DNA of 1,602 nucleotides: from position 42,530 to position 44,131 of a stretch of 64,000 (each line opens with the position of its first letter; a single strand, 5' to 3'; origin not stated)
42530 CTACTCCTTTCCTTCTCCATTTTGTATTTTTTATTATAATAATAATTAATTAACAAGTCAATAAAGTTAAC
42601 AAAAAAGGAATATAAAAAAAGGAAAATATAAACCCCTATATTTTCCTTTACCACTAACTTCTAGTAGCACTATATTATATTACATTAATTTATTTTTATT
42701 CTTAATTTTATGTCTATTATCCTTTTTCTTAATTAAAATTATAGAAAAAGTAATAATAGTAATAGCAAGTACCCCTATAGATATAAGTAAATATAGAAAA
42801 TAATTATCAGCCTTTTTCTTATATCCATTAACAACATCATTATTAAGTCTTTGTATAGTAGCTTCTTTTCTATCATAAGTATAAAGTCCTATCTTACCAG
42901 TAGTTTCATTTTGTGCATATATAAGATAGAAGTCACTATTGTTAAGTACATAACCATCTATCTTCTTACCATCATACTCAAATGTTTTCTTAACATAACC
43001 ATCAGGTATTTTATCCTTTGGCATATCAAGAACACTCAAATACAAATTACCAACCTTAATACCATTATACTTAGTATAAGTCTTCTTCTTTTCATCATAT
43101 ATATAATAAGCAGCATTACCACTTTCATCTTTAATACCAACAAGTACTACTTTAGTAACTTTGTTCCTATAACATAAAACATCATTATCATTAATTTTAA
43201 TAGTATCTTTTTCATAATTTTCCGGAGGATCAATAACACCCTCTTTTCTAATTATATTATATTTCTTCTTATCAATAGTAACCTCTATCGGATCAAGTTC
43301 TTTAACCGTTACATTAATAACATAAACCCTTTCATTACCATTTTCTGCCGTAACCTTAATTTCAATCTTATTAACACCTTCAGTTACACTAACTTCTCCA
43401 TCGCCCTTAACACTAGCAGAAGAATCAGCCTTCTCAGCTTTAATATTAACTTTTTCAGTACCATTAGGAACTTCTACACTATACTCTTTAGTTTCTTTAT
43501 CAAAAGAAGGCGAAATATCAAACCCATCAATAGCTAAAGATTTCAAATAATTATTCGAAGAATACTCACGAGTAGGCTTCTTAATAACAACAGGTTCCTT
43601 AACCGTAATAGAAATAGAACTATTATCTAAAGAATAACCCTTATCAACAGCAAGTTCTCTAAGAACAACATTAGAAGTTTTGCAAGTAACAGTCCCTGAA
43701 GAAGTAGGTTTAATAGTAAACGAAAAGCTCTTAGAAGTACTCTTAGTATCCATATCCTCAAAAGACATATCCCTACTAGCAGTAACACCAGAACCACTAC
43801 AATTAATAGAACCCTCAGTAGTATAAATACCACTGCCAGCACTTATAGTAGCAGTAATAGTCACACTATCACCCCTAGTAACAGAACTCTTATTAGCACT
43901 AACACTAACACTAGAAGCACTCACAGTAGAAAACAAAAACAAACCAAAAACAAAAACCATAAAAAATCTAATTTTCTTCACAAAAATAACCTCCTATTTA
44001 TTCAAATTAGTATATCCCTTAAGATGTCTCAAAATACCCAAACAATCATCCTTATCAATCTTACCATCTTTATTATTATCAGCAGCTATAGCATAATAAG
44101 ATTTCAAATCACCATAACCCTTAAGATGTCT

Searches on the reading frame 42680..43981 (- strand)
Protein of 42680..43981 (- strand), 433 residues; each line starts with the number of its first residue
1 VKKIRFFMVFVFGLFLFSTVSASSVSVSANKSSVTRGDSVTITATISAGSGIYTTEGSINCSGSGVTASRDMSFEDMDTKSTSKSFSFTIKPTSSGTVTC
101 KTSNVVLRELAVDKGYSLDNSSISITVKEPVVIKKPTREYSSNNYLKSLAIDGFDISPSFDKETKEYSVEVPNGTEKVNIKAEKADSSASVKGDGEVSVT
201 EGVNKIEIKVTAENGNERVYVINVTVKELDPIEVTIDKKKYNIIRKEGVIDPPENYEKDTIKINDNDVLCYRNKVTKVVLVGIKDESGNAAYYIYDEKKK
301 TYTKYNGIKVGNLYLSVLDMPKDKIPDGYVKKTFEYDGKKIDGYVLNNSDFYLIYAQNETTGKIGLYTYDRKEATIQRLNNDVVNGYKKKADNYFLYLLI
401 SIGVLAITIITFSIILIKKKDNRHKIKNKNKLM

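Call 15: search_protein_families(library=pfam, proteins=[window:42680-43981:-], max_evalue=0.0001)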
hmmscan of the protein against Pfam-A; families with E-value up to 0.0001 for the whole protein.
window:42680-43981:- (433 aa): 1 family
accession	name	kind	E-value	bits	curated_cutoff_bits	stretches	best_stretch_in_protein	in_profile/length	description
PF12733.13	Cadherin-like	-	2.5e-11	44.3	24.2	1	147-225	2-87/89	Cadherin-like beta sandwich domain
